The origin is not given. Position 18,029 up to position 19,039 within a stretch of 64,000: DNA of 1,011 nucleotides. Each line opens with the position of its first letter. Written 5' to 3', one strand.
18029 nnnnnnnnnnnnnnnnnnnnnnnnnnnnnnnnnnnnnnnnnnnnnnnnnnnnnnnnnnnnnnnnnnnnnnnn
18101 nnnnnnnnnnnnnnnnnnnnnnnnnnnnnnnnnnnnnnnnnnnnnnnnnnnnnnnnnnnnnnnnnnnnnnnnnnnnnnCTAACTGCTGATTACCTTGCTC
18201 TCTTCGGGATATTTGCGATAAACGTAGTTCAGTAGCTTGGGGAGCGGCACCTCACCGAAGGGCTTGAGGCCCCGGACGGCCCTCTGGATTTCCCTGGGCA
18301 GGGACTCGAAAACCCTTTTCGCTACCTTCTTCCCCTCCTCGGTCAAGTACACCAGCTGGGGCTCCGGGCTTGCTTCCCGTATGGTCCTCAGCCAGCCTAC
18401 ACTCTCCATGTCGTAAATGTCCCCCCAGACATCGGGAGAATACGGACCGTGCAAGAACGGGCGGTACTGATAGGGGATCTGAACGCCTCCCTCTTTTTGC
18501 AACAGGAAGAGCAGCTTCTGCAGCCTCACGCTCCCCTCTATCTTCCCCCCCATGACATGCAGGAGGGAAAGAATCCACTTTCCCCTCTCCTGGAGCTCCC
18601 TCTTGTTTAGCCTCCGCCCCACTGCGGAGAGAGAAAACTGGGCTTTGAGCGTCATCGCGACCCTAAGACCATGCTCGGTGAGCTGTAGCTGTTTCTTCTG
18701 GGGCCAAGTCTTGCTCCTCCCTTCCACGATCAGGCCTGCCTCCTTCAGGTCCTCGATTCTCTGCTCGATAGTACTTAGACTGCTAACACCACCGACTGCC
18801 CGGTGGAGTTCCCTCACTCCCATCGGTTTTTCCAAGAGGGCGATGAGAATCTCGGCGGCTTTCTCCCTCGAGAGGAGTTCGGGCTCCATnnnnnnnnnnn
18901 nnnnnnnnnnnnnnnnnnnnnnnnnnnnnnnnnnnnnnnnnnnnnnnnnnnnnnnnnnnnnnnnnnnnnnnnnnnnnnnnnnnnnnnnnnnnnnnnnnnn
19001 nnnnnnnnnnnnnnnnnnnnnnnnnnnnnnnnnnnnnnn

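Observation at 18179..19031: Candidate new archaeal regulator of class III ribonucleotide reductase: wHTH-YwgA/Panacea-like fusion with three palindromic operators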

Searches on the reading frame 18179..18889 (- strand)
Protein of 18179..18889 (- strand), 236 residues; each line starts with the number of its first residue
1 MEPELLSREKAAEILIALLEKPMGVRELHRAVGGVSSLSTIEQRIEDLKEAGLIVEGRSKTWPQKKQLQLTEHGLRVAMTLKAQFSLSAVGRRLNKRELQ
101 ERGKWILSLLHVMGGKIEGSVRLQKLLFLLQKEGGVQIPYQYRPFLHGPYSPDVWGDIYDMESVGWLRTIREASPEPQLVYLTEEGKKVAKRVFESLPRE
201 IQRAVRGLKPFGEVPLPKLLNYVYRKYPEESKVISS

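Call 3: search_protein_families(library=pfam, proteins=[window:18179-18889:-], max_evalue=0.1)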
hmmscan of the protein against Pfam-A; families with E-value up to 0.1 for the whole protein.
window:18179-18889:- (236 aa): 5 families
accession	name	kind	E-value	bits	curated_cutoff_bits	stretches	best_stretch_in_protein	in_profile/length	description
PF20008.5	DUF6429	-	2.6e-05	24.3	31.6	0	45-83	32-66/71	Domain of unknown function (DUF6429)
PF01638.23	HxlR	-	3.9e-05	23.8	20.8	1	13-82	9-77/91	HxlR-like helix-turn-helix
PF25213.1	HVO_A0261_N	-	0.0074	16.6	35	1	7-81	9-74/86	HVO_A0261 N-terminal domain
PF14277.12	DUF4364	-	0.0078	16.5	26.9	0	40-86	35-78/162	Domain of unknown function (DUF4364)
PF13412.12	HTH_24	-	0.045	13.8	21.9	0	37-54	30-47/48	Winged helix-turn-helix DNA-binding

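Call 6: find_homologous_proteins(query=window:18179-18889:-, max_evalue=0.001)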
Query window:18179-18889:- (236 aa): 10 proteins with E <= 0.001 among 1178 candidates.
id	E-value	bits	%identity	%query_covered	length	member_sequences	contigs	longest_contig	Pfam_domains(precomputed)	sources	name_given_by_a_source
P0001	3.0e-148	510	100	100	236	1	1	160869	-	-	-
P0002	4.0e-71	257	55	97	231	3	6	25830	-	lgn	-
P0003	5.5e-70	254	54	98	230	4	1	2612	PF01638.24,PF03551.21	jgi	jgi:DNA-binding HxlR family transcriptional regulator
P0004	4.9e-69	251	55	98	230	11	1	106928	-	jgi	jgi:uncharacterized protein YwgA/predicted transcriptional regulator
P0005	5.0e-59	218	50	96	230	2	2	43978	PF01638.24,PF25213.2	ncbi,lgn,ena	-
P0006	3.2e-53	199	48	97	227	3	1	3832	PF01638.24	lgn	-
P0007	4.4e-51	192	48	97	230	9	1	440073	PF01638.24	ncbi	ncbi:MAG: winged helix-turn-helix transcriptional regulator [Candidatus Hadarchaeales archaeon]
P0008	2.2e-50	190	46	97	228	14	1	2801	PF01638.24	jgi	jgi:DNA-binding HxlR family transcriptional regulator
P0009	2.3e-48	183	45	96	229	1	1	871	PF01638.24,PF13601.13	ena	-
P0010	1.3e-46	177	45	97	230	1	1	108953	PF14277.13,PF01638.24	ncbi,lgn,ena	-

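Call 7: search_protein_families(library=ncbifam, proteins=[window:18179-18889:-], max_evalue=1)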
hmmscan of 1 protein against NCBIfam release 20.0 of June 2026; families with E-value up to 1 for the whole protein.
window:18179-18889:- (236 aa): 3 families
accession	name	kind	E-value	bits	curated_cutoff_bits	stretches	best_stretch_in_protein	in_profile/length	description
NF053753.1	TK0271_fam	exception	0.002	18.3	130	1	37-83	42-85/89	TK0271 family transcriptional activator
NF048014.1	antitoxin_DarG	equivalog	0.0043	16.4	250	1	119-204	188-272/338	type II toxin-antitoxin system antitoxin DNA ADP-ribosyl glycohydrolase DarG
NF033788.1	HTH_metalloreg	subfamily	0.031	14.1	55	1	5-61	7-62/77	metalloregulator ArsR/SmtB family transcription factor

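Call 8: search_protein_families(library=padloc, proteins=[window:18179-18889:-], max_evalue=1)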
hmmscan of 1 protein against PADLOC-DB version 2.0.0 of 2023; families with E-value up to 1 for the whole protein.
window:18179-18889:- (236 aa): 11 families
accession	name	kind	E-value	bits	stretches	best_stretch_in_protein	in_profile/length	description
PDLC04505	PDC-M19A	-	2.1e-10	38.5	1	101-229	3-119/294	-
PDLC03184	Specificity_I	-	7.8e-07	26.1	1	123-230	433-541/554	Type I specificity subunit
PDLC01879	CARF3--CARF_TM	-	1e-05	23.3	1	12-82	159-221/222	-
PDLC01438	Csa3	-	2.9e-05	22.3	1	6-76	145-207/305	"CAS-I,CAS-II,CAS-III,CAS-IV,CAS-V,CAS-VI; associated_signaling"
PDLC02990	DarG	-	0.00012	19.7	1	94-198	156-257/329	-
PDLC01044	Csa3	-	0.00033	18.6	1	9-75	136-191/194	Type I-A associated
PDLC01848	CARF3--CARF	-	0.0012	16.5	1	9-74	137-189/197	-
PDLC01720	Csa3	-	0.004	15.7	1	5-72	21-90/118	Csa3_1_CAS-I-II-III-IV-V-VI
PDLC01858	CARF3--CARF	-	0.0042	15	1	9-69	144-202/204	-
PDLC01434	CasR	-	0.015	13.1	1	10-56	129-173/191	"CAS-I,CAS-II,CAS-III,CAS-IV,CAS-V,CAS-VI; associated_signaling"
PDLC01268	CasR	-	0.03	12.3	1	10-60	125-173/179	"CAS-I,CAS-II,CAS-III,CAS-IV,CAS-V,CAS-VI; associated_signaling"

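Call 10: find_encoding_contigs(protein=P0007, flank=6000, max_places=3)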
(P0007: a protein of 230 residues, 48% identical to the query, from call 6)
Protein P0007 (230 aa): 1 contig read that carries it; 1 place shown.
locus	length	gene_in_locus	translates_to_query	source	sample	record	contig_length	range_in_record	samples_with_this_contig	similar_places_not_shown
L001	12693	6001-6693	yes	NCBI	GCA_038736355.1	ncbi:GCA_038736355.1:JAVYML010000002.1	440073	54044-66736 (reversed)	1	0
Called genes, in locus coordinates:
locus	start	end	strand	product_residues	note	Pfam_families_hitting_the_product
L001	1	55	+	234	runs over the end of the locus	PF03598:CdhC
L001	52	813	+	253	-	PF01656:CbiA, PF02374:ArsA_ATPase (weak), PF13614:AAA_31 (weak)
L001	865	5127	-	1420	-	PF03477:ATP-cone, PF13597:NRDD, PF14528:LAGLIDADG_3 (weak), PF13597:NRDD, PF14528:LAGLIDADG_3 (weak), PF13597:NRDD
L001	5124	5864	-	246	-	PF13353:Fer4_12, PF04055:Radical_SAM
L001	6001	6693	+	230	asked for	PF01638:HxlR (weak)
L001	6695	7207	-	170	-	PF00383:dCMP_cyt_deam_1, PF14437:MafB19-deam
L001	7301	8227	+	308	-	PF03547:Mem_trans (faint)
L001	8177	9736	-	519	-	-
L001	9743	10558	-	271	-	PF00571:CBS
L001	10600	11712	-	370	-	PF01979:Amidohydro_1, PF07969:Amidohydro_3 (weak)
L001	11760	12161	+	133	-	PF04343:DUF488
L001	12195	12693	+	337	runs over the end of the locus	PF04055:Radical_SAM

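Call 11: find_encoding_contigs(protein=P0004, flank=6000, max_places=3)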
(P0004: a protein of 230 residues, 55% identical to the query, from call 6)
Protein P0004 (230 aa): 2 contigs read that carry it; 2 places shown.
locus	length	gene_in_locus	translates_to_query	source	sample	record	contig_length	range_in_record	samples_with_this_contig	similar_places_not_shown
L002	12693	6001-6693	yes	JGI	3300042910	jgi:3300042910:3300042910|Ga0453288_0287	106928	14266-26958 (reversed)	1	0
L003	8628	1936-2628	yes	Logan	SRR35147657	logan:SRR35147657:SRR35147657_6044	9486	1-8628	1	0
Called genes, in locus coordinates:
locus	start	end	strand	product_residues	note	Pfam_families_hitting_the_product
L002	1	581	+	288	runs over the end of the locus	PF08501:Shikimate_dh_N, PF01488:Shikimate_DH, PF18317:SDH_C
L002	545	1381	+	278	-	PF02826:2-Hacid_dh_C (weak), PF03446:NAD_binding_2 (weak), PF03807:F420_oxidored (faint), PF02153:PDH_N, PF20463:PDH_C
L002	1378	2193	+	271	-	PF00800:PDT, PF01842:ACT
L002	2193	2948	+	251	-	PF02540:NAD_synthase, PF03054:tRNA_Me_trans (faint)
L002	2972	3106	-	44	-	-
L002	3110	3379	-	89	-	PF13597:NRDD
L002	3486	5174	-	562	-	PF03477:ATP-cone, PF13597:NRDD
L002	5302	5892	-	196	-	PF13353:Fer4_12, PF04055:Radical_SAM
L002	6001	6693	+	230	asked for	-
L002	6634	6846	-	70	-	-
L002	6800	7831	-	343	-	PF01637:ATPase_2, PF13191:AAA_16 (weak), PF13173:AAA_14 (faint), PF13401:AAA_22, PF21100:WHD_MCM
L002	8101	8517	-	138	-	PF01850:PIN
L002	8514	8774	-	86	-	PF04014:MazE_antitoxin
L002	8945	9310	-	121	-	PF13635:DUF4143 (weak)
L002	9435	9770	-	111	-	PF13173:AAA_14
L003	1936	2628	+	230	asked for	-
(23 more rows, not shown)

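Call 12: find_encoding_contigs(protein=P0010, flank=5000, max_places=3)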
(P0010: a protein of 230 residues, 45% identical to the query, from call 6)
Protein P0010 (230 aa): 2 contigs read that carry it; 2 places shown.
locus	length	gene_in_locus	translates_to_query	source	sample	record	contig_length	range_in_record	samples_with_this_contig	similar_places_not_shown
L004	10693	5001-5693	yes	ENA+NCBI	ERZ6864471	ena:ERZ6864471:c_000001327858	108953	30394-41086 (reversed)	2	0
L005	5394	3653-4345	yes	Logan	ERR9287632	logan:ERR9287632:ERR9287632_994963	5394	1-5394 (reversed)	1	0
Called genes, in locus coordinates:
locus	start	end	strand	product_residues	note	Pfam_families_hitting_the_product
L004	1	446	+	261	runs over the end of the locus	PF01869:BcrAD_BadFG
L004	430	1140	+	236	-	PF03598:CdhC (faint)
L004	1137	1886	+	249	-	PF00142:Fer4_NifH (faint), PF01656:CbiA, PF02374:ArsA_ATPase (weak), PF13614:AAA_31 (weak)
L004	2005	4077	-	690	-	PF03477:ATP-cone, PF13597:NRDD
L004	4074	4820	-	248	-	PF04055:Radical_SAM, PF13353:Fer4_12 (weak)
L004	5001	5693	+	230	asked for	PF01638:HxlR (faint), PF14277:DUF4364 (faint)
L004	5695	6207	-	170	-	PF00383:dCMP_cyt_deam_1, PF14437:MafB19-deam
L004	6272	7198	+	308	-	PF03547:Mem_trans (weak)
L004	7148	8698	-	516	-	PF00587:tRNA-synt_2b, PF03129:HGTP_anticodon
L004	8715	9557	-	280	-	PF00571:CBS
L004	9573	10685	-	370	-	PF01979:Amidohydro_1, PF07969:Amidohydro_3 (faint)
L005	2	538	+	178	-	?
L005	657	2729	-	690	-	PF03477:ATP-cone, PF13597:NRDD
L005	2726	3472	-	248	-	PF04055:Radical_SAM, PF13353:Fer4_12 (weak)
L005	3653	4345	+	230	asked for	PF01638:HxlR (faint), PF14277:DUF4364 (faint)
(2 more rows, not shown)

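Call 13: find_encoding_contigs(protein=P0005, flank=5000, max_places=3)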
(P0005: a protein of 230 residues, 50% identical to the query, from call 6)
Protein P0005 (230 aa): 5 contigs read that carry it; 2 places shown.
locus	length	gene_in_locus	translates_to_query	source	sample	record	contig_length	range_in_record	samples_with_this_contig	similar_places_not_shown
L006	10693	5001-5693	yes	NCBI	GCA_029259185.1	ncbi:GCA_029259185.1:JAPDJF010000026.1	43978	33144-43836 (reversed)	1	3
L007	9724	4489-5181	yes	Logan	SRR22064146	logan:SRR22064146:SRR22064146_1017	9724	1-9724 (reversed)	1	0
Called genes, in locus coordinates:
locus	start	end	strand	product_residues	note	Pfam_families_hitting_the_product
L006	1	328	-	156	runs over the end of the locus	?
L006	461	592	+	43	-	-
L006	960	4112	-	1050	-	PF03477:ATP-cone, PF13597:NRDD, PF14890:Intein_splicing (faint), PF14528:LAGLIDADG_3 (faint), PF13597:NRDD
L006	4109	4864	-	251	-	PF04055:Radical_SAM, PF13353:Fer4_12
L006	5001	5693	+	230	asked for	PF25213:HVO_A0261_N (faint), PF01638:HxlR (faint)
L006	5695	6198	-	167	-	PF00383:dCMP_cyt_deam_1, PF14437:MafB19-deam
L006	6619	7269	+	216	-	-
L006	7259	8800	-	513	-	PF00587:tRNA-synt_2b, PF03129:HGTP_anticodon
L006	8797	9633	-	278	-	PF00571:CBS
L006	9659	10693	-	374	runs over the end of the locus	PF01979:Amidohydro_1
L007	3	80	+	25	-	?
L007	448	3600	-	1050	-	PF03477:ATP-cone, PF13597:NRDD, PF14890:Intein_splicing (faint), PF14528:LAGLIDADG_3 (faint), PF13597:NRDD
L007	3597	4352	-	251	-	PF04055:Radical_SAM, PF13353:Fer4_12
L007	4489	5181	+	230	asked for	PF25213:HVO_A0261_N (faint), PF01638:HxlR (faint)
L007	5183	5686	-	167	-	PF00383:dCMP_cyt_deam_1, PF14437:MafB19-deam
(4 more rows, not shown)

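Call 14: find_encoding_contigs(protein=P0002, flank=5000, max_places=4)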
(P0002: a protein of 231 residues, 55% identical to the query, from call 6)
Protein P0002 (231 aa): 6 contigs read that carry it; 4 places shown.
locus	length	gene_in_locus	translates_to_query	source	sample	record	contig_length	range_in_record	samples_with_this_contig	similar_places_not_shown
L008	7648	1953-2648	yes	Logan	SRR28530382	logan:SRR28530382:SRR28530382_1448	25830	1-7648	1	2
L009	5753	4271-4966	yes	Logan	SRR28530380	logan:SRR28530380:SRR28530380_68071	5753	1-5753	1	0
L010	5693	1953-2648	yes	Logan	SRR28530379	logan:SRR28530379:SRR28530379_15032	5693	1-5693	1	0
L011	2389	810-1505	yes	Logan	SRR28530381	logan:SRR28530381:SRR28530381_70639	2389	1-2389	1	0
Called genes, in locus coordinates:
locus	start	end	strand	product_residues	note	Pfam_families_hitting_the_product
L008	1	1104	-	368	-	?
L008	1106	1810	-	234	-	PF13353:Fer4_12, PF04055:Radical_SAM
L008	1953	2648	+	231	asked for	-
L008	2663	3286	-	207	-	PF02511:Thy1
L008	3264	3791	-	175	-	PF00383:dCMP_cyt_deam_1, PF14437:MafB19-deam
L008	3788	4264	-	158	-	PF01467:CTP_transf_like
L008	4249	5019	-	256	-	PF03807:F420_oxidored, PF14748:P5CR_dimer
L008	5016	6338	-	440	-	PF00171:Aldedh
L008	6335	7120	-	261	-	PF00696:AA_kinase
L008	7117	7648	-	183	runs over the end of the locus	PF01209:Ubie_methyltran, PF13489:Methyltransf_23, PF08003:Methyltransf_9 (faint), PF07021:MetW (weak), PF13847:Methyltransf_31, PF13649:Methyltransf_25, PF08241:Methyltransf_11, PF08242:Methyltransf_12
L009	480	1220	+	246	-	PF02540:NAD_synthase, PF03054:tRNA_Me_trans (faint), PF13384:HTH_23 (faint)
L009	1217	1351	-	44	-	PF26040:Zn_ribbon_CLPX_N (faint)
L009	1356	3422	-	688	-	PF03477:ATP-cone, PF13597:NRDD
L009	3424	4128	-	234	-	PF13353:Fer4_12, PF04055:Radical_SAM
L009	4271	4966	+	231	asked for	-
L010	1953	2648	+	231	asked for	-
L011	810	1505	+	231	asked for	-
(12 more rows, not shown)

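Call 19: search_solved_structures(query=A1, max_evalue=10, show_alignments=2)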
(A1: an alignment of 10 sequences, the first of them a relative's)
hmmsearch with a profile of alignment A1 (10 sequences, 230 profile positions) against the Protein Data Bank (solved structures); distinct sequences matched with E-value up to 10: 43.
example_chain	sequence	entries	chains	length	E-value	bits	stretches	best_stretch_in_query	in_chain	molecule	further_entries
2pg4_A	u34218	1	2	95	0.00044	22.9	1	24-78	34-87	Uncharacterized protein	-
5hs7_A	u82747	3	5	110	0.0014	21.2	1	12-78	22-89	HTH-type transcriptional regulator YodB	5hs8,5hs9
1z7u_A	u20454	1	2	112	0.0028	20.3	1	15-75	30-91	hypothetical protein EF0647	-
5hlh_A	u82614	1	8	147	0.046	16.3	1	154-197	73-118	MarR family transcriptional regulator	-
5hlg_A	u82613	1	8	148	0.046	16.3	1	154-197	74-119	MarR family transcriptional regulator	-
5hli_A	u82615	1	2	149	0.046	16.3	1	154-197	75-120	MarR family transcriptional regulator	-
6jbx_A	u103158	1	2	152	0.05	16.2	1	33-105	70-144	Fatty acid biosynthesis transcriptional regulator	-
4hbl_A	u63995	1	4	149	0.052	16.1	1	154-199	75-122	Transcriptional regulator, MarR family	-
8ylf_A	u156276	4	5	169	0.055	16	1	148-218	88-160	MarR family transcriptional regulator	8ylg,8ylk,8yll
3f3x_A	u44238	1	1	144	0.057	16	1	148-206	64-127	Transcriptional regulator, marR family, putative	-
7cpu_LE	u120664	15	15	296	0.065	15.8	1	88-152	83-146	60S ribosomal protein L6 | Large ribosomal subunit protein eL6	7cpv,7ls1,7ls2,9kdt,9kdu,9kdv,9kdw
7qgg_G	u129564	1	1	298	0.066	15.8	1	88-152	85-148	60S ribosomal protein L6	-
3g3z_A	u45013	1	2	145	0.11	15.1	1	34-81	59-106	Transcriptional regulator, MarR family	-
2eth_A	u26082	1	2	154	0.12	14.9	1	14-85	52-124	transcriptional regulator, putative, Mar family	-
8ucs_H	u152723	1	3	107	0.14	14.7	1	149-203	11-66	Flagellar motor switch protein FliG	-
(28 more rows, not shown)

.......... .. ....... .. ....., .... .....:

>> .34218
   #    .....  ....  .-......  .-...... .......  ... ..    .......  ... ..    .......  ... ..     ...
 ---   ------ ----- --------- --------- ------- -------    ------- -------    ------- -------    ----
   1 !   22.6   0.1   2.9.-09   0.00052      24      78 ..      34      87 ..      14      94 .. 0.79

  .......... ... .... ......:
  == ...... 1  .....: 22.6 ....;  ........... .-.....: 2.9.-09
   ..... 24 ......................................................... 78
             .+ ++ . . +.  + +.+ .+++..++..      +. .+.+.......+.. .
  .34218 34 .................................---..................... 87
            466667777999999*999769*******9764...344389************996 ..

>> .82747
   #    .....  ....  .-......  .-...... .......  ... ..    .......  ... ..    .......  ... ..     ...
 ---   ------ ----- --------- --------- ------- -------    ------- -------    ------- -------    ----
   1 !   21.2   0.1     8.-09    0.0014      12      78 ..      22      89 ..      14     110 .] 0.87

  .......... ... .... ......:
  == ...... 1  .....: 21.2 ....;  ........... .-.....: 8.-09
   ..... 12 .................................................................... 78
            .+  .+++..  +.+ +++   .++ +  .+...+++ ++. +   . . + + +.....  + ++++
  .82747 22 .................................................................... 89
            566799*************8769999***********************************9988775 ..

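Call 23: find_homologous_proteins(query=A1, max_evalue=0.001)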
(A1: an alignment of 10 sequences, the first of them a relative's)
Query A1 (10 sequences) (236 aa, profile of the alignment): 155 proteins with E <= 0.001 among 8000 candidates; the best 120 are listed.
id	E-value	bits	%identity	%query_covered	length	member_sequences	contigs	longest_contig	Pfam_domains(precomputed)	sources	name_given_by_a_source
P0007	3.8e-114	398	48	97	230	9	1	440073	PF01638.24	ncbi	ncbi:MAG: winged helix-turn-helix transcriptional regulator [Candidatus Hadarchaeales archaeon]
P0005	8.4e-114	397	50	96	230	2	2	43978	PF01638.24,PF25213.2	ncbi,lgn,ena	-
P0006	4.9e-113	394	48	97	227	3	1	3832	PF01638.24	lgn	-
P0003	9.1e-111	387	54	98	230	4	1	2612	PF01638.24,PF03551.21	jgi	jgi:DNA-binding HxlR family transcriptional regulator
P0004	1.1e-109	383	55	98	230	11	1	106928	-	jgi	jgi:uncharacterized protein YwgA/predicted transcriptional regulator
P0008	3.1e-109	382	46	97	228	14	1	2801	PF01638.24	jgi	jgi:DNA-binding HxlR family transcriptional regulator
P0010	9.9e-108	377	45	97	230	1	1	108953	PF14277.13,PF01638.24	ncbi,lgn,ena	-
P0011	2.2e-107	376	48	97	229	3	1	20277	PF01638.24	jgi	-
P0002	3.1e-107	375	55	97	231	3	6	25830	-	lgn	-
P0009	5.2e-105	368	45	96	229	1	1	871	PF01638.24,PF13601.13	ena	-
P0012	4.1e-104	365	47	97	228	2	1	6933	PF01638.24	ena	-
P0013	7.9e-104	364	45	97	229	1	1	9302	PF14277.13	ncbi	-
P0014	8.0e-104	364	47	97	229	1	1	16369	PF01638.24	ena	-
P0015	4.3e-100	352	47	96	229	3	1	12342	PF01638.24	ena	-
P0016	5.3e-100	352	48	96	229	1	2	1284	PF01638.24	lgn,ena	-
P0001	2.3e-99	349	100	100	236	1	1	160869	-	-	-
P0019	2.4e-96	340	54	98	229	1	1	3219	PF01638.24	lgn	-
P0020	3.7e-96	339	45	97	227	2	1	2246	PF01638.24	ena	-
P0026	3.1e-84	300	43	96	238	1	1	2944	PF01638.24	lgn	-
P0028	1.2e-83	298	44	96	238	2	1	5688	PF01638.24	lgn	-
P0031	6.6e-83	296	45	95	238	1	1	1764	PF01638.24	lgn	-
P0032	1.0e-82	295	44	96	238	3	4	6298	PF01638.24,PF25213.2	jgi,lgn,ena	jgi:DNA-binding HxlR family transcriptional regulator/uncharacterized protein YwgA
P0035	1.1e-81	292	45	97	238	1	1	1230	PF01638.24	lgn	-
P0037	4.7e-80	286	40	96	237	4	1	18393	PF01638.24,PF25213.2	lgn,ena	-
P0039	4.7e-78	280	41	96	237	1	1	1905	PF01638.24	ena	-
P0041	5.0e-77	276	41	96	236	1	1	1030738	PF01638.24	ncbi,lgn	-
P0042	2.3e-76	274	40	96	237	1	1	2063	PF01638.24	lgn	-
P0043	2.8e-76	274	42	96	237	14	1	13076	PF01638.24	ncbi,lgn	-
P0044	2.8e-68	248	40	96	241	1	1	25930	PF01638.24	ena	-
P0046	5.1e-65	237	39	97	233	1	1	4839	PF01638.24,PF25213.2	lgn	-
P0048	1.5e-59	219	38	97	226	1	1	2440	PF01638.24,PF25213.2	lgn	-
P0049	4.4e-57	211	37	97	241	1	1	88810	PF01638.24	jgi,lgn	-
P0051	3.9e-51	192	42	97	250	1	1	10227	PF01638.24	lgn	-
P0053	3.3e-48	182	35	97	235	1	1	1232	PF01638.24,PF01022.27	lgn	-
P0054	2.5e-45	173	34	97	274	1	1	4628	PF01638.24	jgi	-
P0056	1.4e-43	167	36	94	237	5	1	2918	PF01638.24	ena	-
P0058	3.7e-41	159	34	97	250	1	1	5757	PF01638.24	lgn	-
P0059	1.3e-39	154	33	95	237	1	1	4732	PF01638.24,PF25213.2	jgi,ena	-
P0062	1.9e-35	140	31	97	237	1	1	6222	PF01638.24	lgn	-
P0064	1.2e-28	118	31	96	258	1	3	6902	-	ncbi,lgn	-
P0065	1.7e-22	98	29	39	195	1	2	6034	PF13274.12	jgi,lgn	-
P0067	6.6e-19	86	30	53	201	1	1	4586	PF13274.12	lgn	-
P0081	4.3e-16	77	29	51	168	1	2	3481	PF13274.12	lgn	-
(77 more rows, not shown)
